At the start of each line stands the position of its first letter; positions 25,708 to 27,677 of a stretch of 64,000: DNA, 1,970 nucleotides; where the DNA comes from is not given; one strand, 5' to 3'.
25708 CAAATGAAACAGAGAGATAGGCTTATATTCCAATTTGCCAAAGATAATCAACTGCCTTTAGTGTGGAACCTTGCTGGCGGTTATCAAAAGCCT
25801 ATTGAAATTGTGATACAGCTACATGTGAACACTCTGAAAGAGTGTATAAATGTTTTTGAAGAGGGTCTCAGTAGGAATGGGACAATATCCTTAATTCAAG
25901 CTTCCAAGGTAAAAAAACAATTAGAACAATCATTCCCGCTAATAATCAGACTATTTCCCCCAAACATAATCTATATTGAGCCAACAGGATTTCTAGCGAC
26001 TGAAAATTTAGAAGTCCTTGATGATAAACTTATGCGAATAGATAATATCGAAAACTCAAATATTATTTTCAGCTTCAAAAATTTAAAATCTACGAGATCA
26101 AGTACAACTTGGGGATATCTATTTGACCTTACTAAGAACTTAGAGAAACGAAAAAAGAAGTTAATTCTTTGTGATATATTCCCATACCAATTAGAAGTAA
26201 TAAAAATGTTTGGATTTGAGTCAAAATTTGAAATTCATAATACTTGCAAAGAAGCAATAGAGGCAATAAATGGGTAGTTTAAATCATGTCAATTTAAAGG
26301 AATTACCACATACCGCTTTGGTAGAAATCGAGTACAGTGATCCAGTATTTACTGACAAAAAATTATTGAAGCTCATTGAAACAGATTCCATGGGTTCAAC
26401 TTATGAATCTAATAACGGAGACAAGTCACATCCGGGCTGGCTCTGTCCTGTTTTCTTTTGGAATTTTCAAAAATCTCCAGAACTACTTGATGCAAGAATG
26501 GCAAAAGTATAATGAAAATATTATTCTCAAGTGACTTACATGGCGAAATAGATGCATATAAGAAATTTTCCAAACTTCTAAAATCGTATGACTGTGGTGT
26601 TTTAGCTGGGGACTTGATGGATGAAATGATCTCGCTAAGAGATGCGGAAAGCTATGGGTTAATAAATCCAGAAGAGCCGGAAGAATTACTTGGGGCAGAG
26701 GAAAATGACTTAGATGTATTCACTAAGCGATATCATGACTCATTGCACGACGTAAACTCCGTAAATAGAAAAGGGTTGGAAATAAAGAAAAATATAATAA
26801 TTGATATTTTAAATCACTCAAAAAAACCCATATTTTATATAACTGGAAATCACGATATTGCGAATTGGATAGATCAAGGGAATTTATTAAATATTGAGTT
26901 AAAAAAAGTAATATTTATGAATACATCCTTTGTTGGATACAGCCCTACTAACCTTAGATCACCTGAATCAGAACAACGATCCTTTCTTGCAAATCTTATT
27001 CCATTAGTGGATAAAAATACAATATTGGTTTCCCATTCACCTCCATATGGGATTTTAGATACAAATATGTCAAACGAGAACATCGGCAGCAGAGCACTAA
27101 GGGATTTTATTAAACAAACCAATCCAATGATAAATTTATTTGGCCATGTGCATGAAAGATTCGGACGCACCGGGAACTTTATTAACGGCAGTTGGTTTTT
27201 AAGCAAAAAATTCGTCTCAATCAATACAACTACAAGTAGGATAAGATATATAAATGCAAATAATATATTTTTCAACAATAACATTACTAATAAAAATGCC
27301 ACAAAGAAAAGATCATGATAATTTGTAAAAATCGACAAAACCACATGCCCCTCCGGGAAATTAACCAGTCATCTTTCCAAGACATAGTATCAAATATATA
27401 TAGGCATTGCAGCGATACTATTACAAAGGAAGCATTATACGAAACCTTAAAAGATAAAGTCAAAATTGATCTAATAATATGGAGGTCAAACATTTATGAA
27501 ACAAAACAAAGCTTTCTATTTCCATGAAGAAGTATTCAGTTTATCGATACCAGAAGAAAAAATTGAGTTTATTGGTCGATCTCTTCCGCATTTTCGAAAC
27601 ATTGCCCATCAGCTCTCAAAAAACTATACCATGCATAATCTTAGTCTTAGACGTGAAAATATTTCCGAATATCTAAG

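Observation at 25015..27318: HDAC-STAS fusion translationally coupled to a WLCPV protein and a metallophosphoesterase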

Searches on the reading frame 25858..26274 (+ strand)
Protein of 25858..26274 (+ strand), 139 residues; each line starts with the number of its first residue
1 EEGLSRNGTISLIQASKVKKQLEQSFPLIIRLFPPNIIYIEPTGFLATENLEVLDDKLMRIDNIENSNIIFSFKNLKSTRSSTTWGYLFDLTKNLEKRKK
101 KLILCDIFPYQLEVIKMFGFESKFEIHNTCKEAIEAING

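Call 16: search_solved_structures(query=window:25864-26274:+, max_evalue=10, show_alignments=2)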
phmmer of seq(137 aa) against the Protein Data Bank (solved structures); distinct sequences matched with E-value up to 10: 5.
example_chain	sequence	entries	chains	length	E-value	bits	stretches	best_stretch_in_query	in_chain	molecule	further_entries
1vjv_A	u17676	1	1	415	0.084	16.3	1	41-118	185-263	Ubiquitin carboxyl-terminal hydrolase 6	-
5a5b_8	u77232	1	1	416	0.084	16.3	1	41-118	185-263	UBIQUITIN CARBOXYL-TERMINAL HYDROLASE 6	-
5mpc_8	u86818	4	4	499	0.11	15.9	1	41-118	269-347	Ubiquitin carboxyl-terminal hydrolase 6 | Ubiquitin carboxyl-terminal hydrolase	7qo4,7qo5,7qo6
8auv_H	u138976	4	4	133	0.77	13.2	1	51-100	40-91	eS24 (40S ribosomal protein S24) | 40S ribosomal protein S24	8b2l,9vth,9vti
7qix_U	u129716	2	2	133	0.77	13.2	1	51-100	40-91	40S ribosomal protein S24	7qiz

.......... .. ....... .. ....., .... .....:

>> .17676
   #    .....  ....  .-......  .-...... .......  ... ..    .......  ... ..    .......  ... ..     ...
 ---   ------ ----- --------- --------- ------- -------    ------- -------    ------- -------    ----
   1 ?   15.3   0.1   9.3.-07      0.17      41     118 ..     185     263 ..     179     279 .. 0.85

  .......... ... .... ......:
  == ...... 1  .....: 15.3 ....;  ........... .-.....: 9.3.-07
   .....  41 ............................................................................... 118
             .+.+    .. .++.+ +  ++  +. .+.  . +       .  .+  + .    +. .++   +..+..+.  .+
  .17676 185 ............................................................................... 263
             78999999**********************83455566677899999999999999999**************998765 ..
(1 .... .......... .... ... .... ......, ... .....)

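Call 17: find_homologous_proteins(query=window:25858-26274:+, max_evalue=10)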
Query seq(139 aa): 22 candidates shared short words with the query, none scored E <= 10.

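Call 29: search_protein_representatives(protein=window:25861-26274:+)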
Query: 138 residues. Proteins with E-value up to 0.001 (for the whole library): 12; up to 1e-10: 0; up to 1e-30: 0. The best 12 are listed.
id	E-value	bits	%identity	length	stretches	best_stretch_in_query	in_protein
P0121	2.8e-06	43.7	39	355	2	67-126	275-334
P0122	1.1e-05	41.8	30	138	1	39-138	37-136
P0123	2.7e-05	40.6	29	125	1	33-136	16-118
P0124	9.6e-05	38.8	28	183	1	10-137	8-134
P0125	1.6e-04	38.1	31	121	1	36-132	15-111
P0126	2.1e-04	37.7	26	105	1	38-135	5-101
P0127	2.5e-04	37.5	31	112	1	40-136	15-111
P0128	6.7e-04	36.1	26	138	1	37-136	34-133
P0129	6.8e-04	36.0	30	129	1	43-135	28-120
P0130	7.5e-04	35.9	35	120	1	53-135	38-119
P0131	8.4e-04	35.7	27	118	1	41-138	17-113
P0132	9.1e-04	35.6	35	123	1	50-135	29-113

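Call 31: search_protein_families(library=pfam, proteins=[P0121, P0122, P0123, P0124, P0125, P0126, P0127, P0128, P0129, P0130], max_evalue=0.1)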
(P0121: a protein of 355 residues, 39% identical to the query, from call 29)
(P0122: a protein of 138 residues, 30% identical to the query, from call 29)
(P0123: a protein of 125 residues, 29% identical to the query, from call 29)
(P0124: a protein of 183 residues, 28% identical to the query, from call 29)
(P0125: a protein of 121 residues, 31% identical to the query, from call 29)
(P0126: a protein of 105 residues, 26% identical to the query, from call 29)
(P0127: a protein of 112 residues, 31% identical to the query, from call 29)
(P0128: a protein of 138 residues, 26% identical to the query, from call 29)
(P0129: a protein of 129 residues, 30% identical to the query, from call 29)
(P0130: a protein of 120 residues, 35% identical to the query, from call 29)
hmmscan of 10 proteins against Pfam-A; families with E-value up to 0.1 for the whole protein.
P0121 (355 aa): 1 family
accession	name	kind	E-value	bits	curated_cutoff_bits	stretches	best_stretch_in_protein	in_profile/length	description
PF11638.13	DnaA_N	-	0.05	13.8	24.6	0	37-63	21-48/65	DnaA N-terminal domain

P0122 (138 aa): 2 families
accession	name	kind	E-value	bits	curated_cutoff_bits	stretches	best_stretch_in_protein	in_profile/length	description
PF01740.26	STAS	-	1.1e-13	51.3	22.6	1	33-130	9-106/106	STAS domain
PF13466.11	STAS_2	-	3.3e-05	24.4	29.2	1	40-118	4-80/80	STAS domain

P0123 (125 aa): 3 families
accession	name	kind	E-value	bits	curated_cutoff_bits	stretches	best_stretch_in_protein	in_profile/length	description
PF01740.26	STAS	-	9e-14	51.6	22.6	1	17-113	8-105/106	STAS domain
PF13466.11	STAS_2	-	5.4e-07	30.1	29.2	1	22-102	1-80/80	STAS domain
PF14213.11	DUF4325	-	0.066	13.4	23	0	38-64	4-32/64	STAS-like domain of unknown function (DUF4325)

P0124 (183 aa): 8 families
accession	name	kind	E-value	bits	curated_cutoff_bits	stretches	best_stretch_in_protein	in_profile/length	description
PF01740.26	STAS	-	2.8e-21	75.7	22.6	1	31-129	7-106/106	STAS domain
PF13466.11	STAS_2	-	2.7e-05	24.7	29.2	1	39-116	3-79/80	STAS domain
PF12760.12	Zn_ribbon_IS1595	-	0.0018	18.6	25.4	1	138-169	11-44/46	Transposase zinc-ribbon domain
PF07191.17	Zn_ribbon_6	-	0.0086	16.5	25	1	147-173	2-27/67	Double zinc ribbon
PF03966.22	Trm112p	-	0.011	16.1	22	1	145-169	7-32/40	Trm112p-like protein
PF22747.2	Zn_ribbon_DUF2089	-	0.027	15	27.6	1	148-172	1-22/32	DUF2089 zinc ribbon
PF03107.22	C1_2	-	0.061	14.1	26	0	146-172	18-43/48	C1 domain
PF03119.21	DNA_ligase_ZBD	-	0.064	13.6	25.8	0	148-165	2-20/27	NAD-dependent DNA ligase C4 zinc finger domain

P0125 (121 aa): 3 families
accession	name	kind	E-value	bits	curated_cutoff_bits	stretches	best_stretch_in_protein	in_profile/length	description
PF01740.26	STAS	-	2.6e-11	43.6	22.6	1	30-111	25-106/106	STAS domain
PF13466.11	STAS_2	-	1.2e-05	25.8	29.2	1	29-98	12-79/80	STAS domain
PF14213.11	DUF4325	-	0.0095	16.1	23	1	32-63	5-34/64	STAS-like domain of unknown function (DUF4325)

P0126 (105 aa): 3 families
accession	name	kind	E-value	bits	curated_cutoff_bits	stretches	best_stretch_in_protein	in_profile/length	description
PF01740.26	STAS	-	2e-13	50.4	22.6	1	5-97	12-105/106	STAS domain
PF13466.11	STAS_2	-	2.3e-07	31.3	29.2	1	13-86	8-80/80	STAS domain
PF14890.11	Intein_splicing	-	0.077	13.2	35.8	1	23-93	11-74/155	Intein splicing domain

P0127 (112 aa): 2 families
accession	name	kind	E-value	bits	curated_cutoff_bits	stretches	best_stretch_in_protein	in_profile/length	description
PF01740.26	STAS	-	1.2e-18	67.2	22.6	1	8-107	7-106/106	STAS domain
PF13466.11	STAS_2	-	8.1e-12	45.6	29.2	1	14-94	1-79/80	STAS domain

P0128 (138 aa): 2 families
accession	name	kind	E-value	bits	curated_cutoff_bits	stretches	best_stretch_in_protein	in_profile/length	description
PF01740.26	STAS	-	1.8e-10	40.9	22.6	1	31-129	8-106/106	STAS domain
PF13466.11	STAS_2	-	0.0088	16.6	29.2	1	39-117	4-80/80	STAS domain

P0129 (129 aa): 3 families
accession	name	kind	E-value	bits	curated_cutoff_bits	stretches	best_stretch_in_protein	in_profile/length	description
PF01740.26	STAS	-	3.9e-10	39.9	22.6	1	12-117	3-106/106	STAS domain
PF13466.11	STAS_2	-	0.00035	21.1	29.2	1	38-105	15-80/80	STAS domain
PF00658.24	MLLE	-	0.034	14.6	27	1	31-52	7-28/66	MLLE domain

P0130 (120 aa): 2 families
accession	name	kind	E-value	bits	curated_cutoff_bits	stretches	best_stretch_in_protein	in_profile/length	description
PF01740.26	STAS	-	4.4e-12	46.2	22.6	1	10-116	2-106/106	STAS domain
PF13466.11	STAS_2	-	0.0002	21.9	29.2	1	50-104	26-80/80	STAS domain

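Call 72: find_encoding_contigs(protein=P0121, flank=6000, max_places=3)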
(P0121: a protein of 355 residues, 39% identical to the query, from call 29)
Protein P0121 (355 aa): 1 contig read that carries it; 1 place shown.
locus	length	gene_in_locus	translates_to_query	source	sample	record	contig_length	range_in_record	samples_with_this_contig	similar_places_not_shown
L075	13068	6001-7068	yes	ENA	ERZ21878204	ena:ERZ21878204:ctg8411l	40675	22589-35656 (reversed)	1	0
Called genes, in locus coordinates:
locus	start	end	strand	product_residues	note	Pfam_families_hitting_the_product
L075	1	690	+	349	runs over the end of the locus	PF05448:AXE1 (faint), PF02129:Peptidase_S15, PF20434:BD-FAE, PF00561:Abhydrolase_1 (faint), PF00326:Peptidase_S9, PF03583:LIP (faint), PF02230:Abhydrolase_2 (faint)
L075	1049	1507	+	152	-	PF21805:Imm5_like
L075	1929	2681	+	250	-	PF00149:Metallophos, PF12850:Metallophos_2 (faint)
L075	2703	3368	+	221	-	-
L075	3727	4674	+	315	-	PF00795:CN_hydrolase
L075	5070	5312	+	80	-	PF19891:DUF6364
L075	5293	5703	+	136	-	PF01850:PIN (weak), PF13470:PIN_3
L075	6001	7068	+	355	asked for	-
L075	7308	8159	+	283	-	PF05226:CHASE2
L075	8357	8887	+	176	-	-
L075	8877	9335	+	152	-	PF21805:Imm5_like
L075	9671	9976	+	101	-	-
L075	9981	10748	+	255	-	PF20247:DUF6602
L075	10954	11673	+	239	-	-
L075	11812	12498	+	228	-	-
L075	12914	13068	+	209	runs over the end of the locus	-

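Call 73: find_encoding_contigs(protein=P0122, flank=6000, max_places=3)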
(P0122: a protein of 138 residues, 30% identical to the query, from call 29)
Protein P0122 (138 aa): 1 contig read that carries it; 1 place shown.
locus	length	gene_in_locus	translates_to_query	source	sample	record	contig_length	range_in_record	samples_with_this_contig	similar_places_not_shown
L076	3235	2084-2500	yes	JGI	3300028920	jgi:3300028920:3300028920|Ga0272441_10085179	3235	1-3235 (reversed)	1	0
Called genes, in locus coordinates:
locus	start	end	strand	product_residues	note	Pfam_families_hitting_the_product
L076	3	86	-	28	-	?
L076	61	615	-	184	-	PF02525:Flavodoxin_2, PF03358:FMN_red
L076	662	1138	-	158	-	PF00383:dCMP_cyt_deam_1, PF14437:MafB19-deam, PF14439:Bd3614-deam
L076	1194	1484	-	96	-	-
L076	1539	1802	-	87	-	-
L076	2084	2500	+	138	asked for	PF01740:STAS, PF13466:STAS_2 (weak)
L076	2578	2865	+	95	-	-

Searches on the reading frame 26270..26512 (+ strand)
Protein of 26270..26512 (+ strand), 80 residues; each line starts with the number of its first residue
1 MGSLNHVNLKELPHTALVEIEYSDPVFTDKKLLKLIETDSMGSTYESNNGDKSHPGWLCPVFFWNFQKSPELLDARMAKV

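Call 3: search_protein_families(library=pfam, proteins=[window:26270-26512:+], max_evalue=1)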
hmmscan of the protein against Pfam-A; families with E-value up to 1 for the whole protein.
window:26270-26512:+ (80 aa): 2 families
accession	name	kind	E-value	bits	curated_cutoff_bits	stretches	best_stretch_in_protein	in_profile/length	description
PF20475.3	DUF6717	-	2.4e-05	25.2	27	1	17-71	48-108/115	Family of unknown function (DUF6717)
PF22720.1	SNaCT14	-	0.027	15.2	27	1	4-59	74-129/186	Short NACHT-associated C-Terminal domain, family 14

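Call 21: search_protein_families(library=padloc, proteins=[window:26270-26512:+], max_evalue=0.01)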
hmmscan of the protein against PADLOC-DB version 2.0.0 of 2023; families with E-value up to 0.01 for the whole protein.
window:26270-26512:+ (80 aa): 0 families

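Call 22: search_protein_families(library=ncbifam, proteins=[window:26270-26512:+], max_evalue=0.01)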
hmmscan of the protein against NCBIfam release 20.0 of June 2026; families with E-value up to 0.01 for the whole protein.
window:26270-26512:+ (80 aa): 0 families

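Call 81: search_protein_families(library=phrogs, proteins=[window:26270-26512:+], max_evalue=0.001)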
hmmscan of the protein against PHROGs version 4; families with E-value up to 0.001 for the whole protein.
window:26270-26512:+ (80 aa): 0 families

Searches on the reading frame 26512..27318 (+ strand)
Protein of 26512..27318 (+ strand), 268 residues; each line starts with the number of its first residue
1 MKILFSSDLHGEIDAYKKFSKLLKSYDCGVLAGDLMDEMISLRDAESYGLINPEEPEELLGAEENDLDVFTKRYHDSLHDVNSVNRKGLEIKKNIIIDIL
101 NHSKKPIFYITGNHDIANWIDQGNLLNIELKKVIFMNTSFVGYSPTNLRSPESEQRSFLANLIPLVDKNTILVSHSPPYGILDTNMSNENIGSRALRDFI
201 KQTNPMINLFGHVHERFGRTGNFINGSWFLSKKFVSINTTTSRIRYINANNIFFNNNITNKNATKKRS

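Call 3: search_protein_families(library=pfam, proteins=[window:26512-27318:+], max_evalue=1)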
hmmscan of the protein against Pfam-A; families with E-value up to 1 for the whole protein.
window:26512-27318:+ (268 aa): 3 families
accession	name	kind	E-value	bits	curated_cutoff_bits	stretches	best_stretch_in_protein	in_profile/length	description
PF00149.33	Metallophos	-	2.4e-10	41.6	21.5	1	1-215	1-190/191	Calcineurin-like phosphoesterase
PF14582.11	Metallophos_3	-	3.9e-07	30.1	28.2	1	147-218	153-224/259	Metallophosphoesterase, calcineurin superfamily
PF12850.12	Metallophos_2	-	8.3e-07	29.6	27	2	1-38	1-38/154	Calcineurin-like phosphoesterase superfamily domain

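Call 21: search_protein_families(library=padloc, proteins=[window:26512-27318:+], max_evalue=0.01)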
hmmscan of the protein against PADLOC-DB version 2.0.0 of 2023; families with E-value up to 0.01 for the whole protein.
window:26512-27318:+ (268 aa): 1 family
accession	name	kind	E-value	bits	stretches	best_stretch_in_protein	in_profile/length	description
PDLC04908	PDC-S10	-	1.6e-18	64.8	1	108-226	64-198/223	-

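Call 22: search_protein_families(library=ncbifam, proteins=[window:26512-27318:+], max_evalue=0.01)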
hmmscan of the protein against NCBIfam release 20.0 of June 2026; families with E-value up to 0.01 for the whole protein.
window:26512-27318:+ (268 aa): 3 families
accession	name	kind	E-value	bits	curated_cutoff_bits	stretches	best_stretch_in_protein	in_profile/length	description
TIGR03729.1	acc_ester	subfamily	1.6e-05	24.4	148.25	0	185-218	190-223/239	putative phosphoesterase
TIGR00040.1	yfcE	subfamily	3.5e-05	23.9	56.25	0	1-40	1-43/158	YfcE family phosphodiesterase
NF006988.0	PRK09453.1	equivalog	0.00023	21.1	117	0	1-36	1-38/183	phosphodiesterase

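Call 36: search_solved_structures(query=window:26512-27315:+, max_evalue=0.01, show_alignments=2)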
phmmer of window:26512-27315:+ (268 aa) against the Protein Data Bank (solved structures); distinct sequences matched with E-value up to 0.01: 1.
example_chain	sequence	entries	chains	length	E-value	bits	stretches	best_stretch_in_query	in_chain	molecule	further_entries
3rl4_A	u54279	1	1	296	0.0018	21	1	161-220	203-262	Metallophosphoesterase MPPED2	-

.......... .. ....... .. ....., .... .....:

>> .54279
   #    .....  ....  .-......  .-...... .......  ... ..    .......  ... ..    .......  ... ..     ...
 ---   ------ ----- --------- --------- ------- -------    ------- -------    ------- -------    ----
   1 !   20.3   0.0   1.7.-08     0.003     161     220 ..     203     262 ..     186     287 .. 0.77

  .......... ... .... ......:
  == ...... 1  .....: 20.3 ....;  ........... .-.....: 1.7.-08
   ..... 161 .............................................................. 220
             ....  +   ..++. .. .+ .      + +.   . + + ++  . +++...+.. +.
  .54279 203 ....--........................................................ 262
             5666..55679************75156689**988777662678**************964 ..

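Call 53: find_related_loci(query=A4, collection=metagenome_contigs, flank=5000)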
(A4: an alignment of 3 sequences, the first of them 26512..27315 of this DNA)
Query A4 (268 aa) in metagenome_contigs; peptide patterns used: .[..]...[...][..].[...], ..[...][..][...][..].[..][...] (x = any residue, [..] = any of these).
224 stretches matched a pattern; 52 encode a relative of the query (tblastn E <= 1e-3); 52 distinct loci.
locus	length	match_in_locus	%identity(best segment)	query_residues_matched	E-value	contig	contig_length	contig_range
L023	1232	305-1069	62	1-255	3e-111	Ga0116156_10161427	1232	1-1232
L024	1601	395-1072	37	1-251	7e-43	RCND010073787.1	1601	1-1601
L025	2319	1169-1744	38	1-242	5e-39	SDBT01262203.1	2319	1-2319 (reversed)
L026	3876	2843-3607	37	1-247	2e-38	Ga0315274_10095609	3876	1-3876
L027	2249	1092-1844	35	1-243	2e-38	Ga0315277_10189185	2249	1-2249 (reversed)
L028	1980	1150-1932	35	1-252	3e-38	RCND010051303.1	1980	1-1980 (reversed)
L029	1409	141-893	35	1-243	6e-39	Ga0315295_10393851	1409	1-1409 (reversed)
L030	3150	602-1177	37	1-242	2e-37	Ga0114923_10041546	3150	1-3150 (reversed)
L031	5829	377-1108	32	1-243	5e-37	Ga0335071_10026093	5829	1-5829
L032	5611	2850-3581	31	1-243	3e-36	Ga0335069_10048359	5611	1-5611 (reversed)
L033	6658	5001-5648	35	1-241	4e-34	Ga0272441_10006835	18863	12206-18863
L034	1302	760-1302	36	1-180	3e-31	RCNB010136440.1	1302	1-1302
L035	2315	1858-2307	41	1-148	4e-28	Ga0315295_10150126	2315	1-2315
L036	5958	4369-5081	34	1-228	5e-33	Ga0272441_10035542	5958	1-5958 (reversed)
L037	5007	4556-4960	40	1-133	1e-18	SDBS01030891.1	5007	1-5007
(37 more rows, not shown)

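Call 81: search_protein_families(library=phrogs, proteins=[window:26512-27318:+], max_evalue=0.001)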
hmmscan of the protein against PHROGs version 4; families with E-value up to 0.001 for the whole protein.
window:26512-27318:+ (268 aa): 2 families
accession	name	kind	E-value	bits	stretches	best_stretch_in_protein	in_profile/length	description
phrog_1649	-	other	7.1e-15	55.4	1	153-232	184-267/308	metallo-phosphoesterase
phrog_547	-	other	3.3e-06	27.4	1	96-248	90-203/245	phosphoesterase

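Call 90: find_related_loci(query=A4, collection=viral_contigs, flank=4000)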
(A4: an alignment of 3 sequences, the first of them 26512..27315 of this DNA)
Query A4 (268 aa) in viral_contigs; peptide patterns used: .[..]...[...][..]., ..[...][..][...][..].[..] (x = any residue, [..] = any of these).
56 stretches matched a pattern; 1 encode a relative of the query (tblastn E <= 1e-3); 1 distinct loci.
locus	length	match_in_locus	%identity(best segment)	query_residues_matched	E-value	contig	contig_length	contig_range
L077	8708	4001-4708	27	1-225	8e-12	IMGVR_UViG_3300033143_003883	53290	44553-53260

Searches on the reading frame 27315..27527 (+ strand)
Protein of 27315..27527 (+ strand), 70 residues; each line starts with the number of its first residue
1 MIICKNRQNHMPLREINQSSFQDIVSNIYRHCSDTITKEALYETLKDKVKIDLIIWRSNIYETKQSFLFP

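Call 3: search_protein_families(library=pfam, proteins=[window:27315-27527:+], max_evalue=1)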
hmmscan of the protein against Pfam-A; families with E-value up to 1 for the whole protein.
window:27315-27527:+ (70 aa): 0 families

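Call 70: search_protein_families(library=pfam, proteins=[window:27315-27527:+], max_evalue=0.1)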
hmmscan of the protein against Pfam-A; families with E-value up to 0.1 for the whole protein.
window:27315-27527:+ (70 aa): 0 families
